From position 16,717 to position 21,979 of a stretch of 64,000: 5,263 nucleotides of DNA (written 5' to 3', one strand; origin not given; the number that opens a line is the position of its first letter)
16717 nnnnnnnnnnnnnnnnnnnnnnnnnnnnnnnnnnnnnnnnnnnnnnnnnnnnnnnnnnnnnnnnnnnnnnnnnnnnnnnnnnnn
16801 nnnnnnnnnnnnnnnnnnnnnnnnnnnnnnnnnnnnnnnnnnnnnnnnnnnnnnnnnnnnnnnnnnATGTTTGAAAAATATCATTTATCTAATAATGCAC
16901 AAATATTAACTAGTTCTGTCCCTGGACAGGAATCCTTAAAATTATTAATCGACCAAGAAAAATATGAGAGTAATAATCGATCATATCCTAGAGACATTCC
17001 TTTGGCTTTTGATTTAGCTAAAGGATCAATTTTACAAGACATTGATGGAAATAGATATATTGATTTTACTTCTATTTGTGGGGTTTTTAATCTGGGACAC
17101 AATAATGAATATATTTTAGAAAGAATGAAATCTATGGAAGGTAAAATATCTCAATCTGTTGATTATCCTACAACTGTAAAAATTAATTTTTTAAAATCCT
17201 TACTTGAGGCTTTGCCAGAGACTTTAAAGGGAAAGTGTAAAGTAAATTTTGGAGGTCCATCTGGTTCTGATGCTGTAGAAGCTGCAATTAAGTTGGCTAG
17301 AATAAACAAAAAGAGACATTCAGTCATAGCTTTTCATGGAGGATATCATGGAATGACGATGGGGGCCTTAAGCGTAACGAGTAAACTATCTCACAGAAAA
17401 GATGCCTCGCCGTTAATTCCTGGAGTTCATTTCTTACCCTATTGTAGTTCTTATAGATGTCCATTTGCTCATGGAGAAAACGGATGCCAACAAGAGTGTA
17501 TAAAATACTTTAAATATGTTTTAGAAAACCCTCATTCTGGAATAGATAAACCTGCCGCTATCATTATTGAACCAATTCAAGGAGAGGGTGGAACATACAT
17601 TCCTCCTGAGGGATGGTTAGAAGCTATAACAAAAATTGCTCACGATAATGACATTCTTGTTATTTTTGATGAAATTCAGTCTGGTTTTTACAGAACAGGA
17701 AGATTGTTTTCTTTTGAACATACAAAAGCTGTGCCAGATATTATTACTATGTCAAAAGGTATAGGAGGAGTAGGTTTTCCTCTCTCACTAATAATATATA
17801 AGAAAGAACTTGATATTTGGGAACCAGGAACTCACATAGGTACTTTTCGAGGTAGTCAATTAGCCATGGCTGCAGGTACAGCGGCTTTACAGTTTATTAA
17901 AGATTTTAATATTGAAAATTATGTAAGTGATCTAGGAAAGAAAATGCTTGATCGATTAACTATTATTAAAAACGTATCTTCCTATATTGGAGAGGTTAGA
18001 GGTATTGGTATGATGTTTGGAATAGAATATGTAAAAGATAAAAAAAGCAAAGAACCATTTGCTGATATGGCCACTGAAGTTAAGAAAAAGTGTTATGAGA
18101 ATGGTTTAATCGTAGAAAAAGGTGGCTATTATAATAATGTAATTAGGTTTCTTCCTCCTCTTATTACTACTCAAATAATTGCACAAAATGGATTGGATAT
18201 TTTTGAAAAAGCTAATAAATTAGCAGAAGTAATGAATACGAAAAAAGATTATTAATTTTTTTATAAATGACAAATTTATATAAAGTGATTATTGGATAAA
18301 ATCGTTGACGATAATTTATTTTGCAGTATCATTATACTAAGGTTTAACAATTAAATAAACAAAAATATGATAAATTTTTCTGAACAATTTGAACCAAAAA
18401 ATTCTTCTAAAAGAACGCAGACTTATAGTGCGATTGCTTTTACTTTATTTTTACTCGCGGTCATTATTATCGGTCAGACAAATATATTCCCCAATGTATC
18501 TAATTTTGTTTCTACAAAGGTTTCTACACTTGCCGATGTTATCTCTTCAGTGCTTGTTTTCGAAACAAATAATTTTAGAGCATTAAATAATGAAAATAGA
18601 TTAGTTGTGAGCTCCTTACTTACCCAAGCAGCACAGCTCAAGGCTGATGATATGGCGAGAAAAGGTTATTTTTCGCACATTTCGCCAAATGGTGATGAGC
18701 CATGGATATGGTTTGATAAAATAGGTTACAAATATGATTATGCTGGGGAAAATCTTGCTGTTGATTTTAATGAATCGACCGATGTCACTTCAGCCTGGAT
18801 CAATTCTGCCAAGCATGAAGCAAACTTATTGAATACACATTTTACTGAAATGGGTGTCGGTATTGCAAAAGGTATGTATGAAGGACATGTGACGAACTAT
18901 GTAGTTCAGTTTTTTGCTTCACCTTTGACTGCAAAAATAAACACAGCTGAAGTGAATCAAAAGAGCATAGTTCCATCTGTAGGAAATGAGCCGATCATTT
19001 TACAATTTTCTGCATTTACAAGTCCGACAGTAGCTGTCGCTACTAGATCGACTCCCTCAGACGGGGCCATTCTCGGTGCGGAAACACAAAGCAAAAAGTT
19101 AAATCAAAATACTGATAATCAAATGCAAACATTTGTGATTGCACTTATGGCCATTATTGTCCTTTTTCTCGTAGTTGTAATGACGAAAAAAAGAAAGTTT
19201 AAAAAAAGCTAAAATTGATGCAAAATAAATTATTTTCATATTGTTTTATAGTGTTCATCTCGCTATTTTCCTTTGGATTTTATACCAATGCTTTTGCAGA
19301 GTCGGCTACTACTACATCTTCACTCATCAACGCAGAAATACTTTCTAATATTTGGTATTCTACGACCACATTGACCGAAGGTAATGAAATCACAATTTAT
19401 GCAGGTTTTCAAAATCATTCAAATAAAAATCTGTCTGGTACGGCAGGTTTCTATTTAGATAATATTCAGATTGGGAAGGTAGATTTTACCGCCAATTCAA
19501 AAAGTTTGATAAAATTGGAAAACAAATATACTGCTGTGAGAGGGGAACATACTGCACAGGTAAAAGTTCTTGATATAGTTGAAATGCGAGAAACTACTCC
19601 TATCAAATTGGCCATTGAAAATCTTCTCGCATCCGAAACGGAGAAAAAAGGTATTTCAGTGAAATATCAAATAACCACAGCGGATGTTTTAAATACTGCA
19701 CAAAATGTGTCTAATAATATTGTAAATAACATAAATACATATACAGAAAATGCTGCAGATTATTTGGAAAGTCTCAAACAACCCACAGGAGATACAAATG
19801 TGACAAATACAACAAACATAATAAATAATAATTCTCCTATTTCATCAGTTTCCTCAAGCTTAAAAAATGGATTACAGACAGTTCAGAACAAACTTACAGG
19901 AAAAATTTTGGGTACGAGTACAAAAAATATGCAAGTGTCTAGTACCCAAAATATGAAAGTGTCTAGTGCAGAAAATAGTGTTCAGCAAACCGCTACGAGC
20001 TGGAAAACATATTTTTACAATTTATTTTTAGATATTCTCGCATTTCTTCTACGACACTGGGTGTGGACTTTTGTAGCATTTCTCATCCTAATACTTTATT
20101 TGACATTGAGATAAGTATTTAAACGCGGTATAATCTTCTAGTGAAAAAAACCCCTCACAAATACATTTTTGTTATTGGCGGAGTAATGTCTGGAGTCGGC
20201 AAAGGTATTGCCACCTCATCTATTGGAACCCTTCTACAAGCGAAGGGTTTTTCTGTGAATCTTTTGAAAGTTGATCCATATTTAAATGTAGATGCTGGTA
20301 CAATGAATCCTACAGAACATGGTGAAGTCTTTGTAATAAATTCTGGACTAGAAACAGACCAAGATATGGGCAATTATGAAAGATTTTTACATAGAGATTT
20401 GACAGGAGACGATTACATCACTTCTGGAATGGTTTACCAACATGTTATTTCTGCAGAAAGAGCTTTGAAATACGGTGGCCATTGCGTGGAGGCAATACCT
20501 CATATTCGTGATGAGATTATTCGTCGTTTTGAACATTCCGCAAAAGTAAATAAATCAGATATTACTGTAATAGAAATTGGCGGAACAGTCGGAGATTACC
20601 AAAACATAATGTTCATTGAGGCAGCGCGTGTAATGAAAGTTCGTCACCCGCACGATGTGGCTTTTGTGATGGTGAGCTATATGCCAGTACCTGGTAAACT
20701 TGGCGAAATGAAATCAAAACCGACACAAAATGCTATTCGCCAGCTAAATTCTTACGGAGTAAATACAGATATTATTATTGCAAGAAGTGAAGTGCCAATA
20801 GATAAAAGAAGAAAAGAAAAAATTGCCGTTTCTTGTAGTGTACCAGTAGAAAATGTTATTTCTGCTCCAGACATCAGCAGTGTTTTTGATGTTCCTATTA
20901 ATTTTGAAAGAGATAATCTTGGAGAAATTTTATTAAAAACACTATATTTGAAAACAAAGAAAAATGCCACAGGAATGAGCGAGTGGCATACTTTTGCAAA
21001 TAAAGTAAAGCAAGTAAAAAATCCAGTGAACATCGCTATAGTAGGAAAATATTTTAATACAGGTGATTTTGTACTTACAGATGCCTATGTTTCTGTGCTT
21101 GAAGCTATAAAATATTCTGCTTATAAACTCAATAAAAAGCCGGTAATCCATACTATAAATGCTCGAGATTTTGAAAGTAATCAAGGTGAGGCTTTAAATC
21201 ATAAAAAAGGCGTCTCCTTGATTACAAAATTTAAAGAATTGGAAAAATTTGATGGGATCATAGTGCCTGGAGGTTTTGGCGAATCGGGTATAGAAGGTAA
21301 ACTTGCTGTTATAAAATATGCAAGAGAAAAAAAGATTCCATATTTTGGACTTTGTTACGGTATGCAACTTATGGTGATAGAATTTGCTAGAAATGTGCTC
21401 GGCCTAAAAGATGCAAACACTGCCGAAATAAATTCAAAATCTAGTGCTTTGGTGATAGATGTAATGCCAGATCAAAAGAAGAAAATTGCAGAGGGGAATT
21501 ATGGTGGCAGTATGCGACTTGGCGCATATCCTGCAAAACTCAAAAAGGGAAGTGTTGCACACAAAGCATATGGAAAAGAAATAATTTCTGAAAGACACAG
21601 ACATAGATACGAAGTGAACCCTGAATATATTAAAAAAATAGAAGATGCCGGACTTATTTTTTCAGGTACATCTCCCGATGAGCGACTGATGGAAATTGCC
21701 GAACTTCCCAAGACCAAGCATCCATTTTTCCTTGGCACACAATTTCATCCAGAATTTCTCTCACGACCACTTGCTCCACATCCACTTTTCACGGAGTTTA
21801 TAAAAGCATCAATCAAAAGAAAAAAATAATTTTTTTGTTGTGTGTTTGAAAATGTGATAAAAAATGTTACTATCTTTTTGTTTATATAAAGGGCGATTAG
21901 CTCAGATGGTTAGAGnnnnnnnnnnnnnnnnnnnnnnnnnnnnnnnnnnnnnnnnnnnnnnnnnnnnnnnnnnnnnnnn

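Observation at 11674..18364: Compact biosynthetic cassette (SbnA/SbnB-like diaminopropionate module, two ATP-grasp ligases, C39-like peptidase, class-III aminotransferase) precisely bracketed by a 64-bp direct repeat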

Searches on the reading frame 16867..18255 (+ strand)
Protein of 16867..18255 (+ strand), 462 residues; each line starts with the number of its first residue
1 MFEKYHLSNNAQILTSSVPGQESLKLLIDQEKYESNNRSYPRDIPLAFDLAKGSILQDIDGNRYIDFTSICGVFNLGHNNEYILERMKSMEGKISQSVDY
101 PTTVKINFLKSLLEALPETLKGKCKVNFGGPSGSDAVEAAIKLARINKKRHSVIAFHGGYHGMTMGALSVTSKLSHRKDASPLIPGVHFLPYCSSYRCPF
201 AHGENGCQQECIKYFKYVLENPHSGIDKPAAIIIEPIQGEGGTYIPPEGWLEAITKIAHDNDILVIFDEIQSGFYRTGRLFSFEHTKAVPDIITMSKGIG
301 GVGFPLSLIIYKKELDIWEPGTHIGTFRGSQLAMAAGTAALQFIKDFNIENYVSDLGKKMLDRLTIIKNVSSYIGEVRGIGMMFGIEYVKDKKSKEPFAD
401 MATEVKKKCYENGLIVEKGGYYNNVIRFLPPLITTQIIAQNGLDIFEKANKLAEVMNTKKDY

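Call 4: search_protein_families(library=pfam, proteins=[window:16867-18255:+], max_evalue=0.01)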
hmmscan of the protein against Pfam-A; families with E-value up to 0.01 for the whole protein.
window:16867-18255:+ (462 aa): 1 family
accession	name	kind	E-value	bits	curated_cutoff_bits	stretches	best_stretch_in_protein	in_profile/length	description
PF00202.27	Aminotran_3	-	8.2e-90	301.8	30.5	1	44-449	9-402/403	Aminotransferase class-III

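Call 7: search_protein_families(library=ncbifam, proteins=[window:16867-18255:+], max_evalue=0.001)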
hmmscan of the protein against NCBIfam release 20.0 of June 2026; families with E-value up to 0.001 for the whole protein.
window:16867-18255:+ (462 aa): 69 families (the best 25 are shown)
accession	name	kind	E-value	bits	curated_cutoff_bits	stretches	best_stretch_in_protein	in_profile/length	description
NF005393.0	PRK06938.1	subfamily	1.7e-142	475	671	1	15-453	20-465/469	diaminobutyrate--2-oxoglutarate transaminase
TIGR00709.1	dat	subfamily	1.3e-128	429.3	401.6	1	27-450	4-433/442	diaminobutyrate--2-oxoglutarate transaminase family protein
NF005386.0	PRK06931.1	equivalog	1.1e-126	423.2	753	1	16-453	12-455/461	diaminobutyrate--2-oxoglutarate transaminase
NF006733.0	PRK09264.1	subfamily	2.6e-120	401.8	438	1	31-451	8-415/425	diaminobutyrate--2-oxoglutarate transaminase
TIGR02407.1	ectoine_ectB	equivalog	4.4e-113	378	552.2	1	31-449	4-409/412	diaminobutyrate--2-oxoglutarate transaminase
NF004426.0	PRK05769.1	equivalog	1.6e-109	366.6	552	1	14-449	8-436/441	acetyl ornithine aminotransferase family protein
NF005993.0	PRK08117.1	subfamily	5.2e-101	338.4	574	1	46-449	27-426/433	aspartate aminotransferase family protein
NF006228.0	PRK08360.1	equivalog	1.7e-93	313.7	608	1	44-451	23-425/443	aspartate aminotransferase family protein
NF004714.0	PRK06058.1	subfamily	5.9e-84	282.3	639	1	11-449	11-443/447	4-aminobutyrate--2-oxoglutarate transaminase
NF045634.1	LeuMetRace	equivalog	1.4e-81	274.4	800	1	44-451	23-425/432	leucine/methionine racemase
NF005376.0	PRK06918.1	equivalog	2.7e-80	270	676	1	40-452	32-443/451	4-aminobutyrate--2-oxoglutarate transaminase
TIGR00700.1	GABAtrnsam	equivalog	4.2e-80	269.4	506.65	1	51-449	22-417/420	4-aminobutyrate--2-oxoglutarate transaminase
NF049939.1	HyAminethphonNHLyPbfA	equivalog_domain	4.9e-79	265.8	525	1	50-449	49-438/442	(R)-1-hydroxy-2-aminoethylphosphonate ammonia-lyase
TIGR00707.1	argD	subfamily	4.8e-78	262.6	410.05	1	44-449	9-379/381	acetylornithine/succinylornithine family transaminase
NF006368.0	PRK08593.1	equivalog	1.3e-76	258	570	1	27-451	9-430/448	aspartate aminotransferase family protein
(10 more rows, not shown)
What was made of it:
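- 16867..18255 (+): Class-III aminotransferase of the diaminobutyrate--2-oxoglutarate transaminase family. Its start codon immediately follows the C39-like stop codon (16866/16867). TIGR00709 429.3 > 401.6; PRK06938 475 bits (call 7)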

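Call 38: find_encoding_contigs(protein=window:16867-18255:+, flank=3000, max_places=6)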
Protein window:16867-18255:+ (462 aa): 1 contig read that carries it; 1 place shown.
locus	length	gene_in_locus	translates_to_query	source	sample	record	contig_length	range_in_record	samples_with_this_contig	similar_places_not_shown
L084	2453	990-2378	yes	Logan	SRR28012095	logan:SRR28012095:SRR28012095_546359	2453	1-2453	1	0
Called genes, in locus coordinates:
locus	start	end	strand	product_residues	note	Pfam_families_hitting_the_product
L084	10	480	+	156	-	-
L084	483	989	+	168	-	PF12385:Peptidase_C70 (weak), PF13529:Peptidase_C39_2, PF03412:Peptidase_C39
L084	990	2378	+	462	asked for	PF00202:Aminotran_3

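Call 77: search_protein_families(library=padloc, proteins=[window:16867-18255:+], max_evalue=0.001)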
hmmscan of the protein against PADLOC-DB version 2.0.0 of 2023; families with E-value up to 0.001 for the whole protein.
window:16867-18255:+ (462 aa): 0 families

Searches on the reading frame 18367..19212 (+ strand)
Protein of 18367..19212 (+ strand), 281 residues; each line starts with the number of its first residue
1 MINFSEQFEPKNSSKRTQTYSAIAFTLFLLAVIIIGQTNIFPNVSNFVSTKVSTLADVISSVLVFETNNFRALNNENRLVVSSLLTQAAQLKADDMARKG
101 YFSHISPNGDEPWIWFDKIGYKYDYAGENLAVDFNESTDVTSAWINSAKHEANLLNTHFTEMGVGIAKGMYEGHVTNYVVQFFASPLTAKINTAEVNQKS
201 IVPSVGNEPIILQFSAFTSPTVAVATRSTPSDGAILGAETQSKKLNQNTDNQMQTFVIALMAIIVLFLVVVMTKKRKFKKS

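Call 4: search_protein_families(library=pfam, proteins=[window:18367-19212:+], max_evalue=0.01)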
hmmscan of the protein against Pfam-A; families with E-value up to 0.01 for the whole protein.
window:18367-19212:+ (281 aa): 2 families
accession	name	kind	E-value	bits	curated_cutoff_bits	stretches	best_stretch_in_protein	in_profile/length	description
PF00188.32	CAP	-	1.1e-14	55.7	21.1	1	66-181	3-115/117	Cysteine-rich secretory protein family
PF16089.10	DUF4818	-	0.0069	17.3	25.6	0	24-67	6-50/116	Domain of unknown function (DUF4818)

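Call 7: search_protein_families(library=ncbifam, proteins=[window:18367-19212:+], max_evalue=0.001)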
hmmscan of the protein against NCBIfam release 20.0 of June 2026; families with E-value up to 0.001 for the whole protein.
window:18367-19212:+ (281 aa): 2 families
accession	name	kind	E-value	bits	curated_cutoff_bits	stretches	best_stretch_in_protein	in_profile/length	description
TIGR02909.1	spore_YkwD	subfamily_domain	4.6e-27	94.4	171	1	66-183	11-125/127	uncharacterized protein, YkwD family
NF052539.1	DivAsocLipDalA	equivalog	3.3e-11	43.3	200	1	59-166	47-154/169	divisome-associated lipoprotein DalA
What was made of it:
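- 18367..19212 (+): Flanking gene, not part of the pathway: a membrane-anchored CAP/YkwD-domain protein. PF00188 CAP 1.1e-14 and TIGR02909 YkwD 4.6e-27 (calls 4, 7)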

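Call 12: find_encoding_contigs(protein=window:18367-19212:+, flank=10000, max_places=10)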
Protein window:18367-19212:+ (281 aa): 1 contig read that carries it; 1 place shown.
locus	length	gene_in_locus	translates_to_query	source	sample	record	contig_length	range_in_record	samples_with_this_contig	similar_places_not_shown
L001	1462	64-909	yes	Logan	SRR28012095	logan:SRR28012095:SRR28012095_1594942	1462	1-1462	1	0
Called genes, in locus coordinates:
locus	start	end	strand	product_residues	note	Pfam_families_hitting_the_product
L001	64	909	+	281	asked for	PF00188:CAP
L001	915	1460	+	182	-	?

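Call 77: search_protein_families(library=padloc, proteins=[window:18367-19212:+], max_evalue=0.001)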
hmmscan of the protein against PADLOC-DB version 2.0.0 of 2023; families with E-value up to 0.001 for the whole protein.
window:18367-19212:+ (281 aa): 0 families

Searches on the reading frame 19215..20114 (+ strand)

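Call 4: search_protein_families(library=pfam, proteins=[window:19215-20114:+], max_evalue=0.01)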
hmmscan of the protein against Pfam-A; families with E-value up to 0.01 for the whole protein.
window:19215-20114:+ (299 aa): 0 families

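Call 7: search_protein_families(library=ncbifam, proteins=[window:19215-20114:+], max_evalue=0.001)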
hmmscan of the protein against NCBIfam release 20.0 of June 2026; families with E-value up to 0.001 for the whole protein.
window:19215-20114:+ (299 aa): 1 family
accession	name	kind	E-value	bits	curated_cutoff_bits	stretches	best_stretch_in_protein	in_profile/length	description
NF045742.1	MPN163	equivalog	0.00098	19.4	100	1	241-296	18-73/154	MPN163 family protein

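Call 77: search_protein_families(library=padloc, proteins=[window:19215-20114:+], max_evalue=0.001)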
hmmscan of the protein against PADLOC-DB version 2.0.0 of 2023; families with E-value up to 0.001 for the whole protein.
window:19215-20114:+ (299 aa): 0 families

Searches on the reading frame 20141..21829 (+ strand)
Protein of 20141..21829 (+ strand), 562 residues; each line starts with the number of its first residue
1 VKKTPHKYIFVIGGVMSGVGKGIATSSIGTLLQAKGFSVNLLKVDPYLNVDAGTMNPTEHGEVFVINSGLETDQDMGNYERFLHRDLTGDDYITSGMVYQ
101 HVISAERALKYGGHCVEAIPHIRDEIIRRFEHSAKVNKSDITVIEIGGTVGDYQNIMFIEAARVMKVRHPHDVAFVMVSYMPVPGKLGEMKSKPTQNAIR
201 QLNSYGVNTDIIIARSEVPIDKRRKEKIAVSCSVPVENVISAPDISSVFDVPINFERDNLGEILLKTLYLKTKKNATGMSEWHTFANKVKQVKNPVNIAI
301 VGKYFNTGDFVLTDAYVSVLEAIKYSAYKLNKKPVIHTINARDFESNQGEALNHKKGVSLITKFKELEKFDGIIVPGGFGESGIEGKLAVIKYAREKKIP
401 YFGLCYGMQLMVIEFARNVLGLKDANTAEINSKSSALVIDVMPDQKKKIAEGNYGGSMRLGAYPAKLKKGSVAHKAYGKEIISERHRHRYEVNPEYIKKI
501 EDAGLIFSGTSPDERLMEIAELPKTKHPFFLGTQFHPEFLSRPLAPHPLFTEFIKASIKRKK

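Call 4: search_protein_families(library=pfam, proteins=[window:20141-21829:+], max_evalue=0.01)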
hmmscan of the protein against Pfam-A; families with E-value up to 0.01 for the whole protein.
window:20141-21829:+ (562 aa): 4 families
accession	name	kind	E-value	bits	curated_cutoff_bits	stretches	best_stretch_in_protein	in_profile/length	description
PF06418.20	CTP_synth_N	-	5.1e-99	331.4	26.1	1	7-269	1-264/265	CTP synthase N-terminus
PF00117.34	GATase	-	2.2e-38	132.3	22.8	1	311-555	1-189/190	Glutamine amidotransferase class-I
PF07722.19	Peptidase_C26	-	2e-07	31.4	20.5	1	387-538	94-219/219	Peptidase C26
PF01656.29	CbiA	-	0.00047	20.5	25.4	1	12-126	3-54/125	CobQ/CobB/MinD/ParA nucleotide binding domain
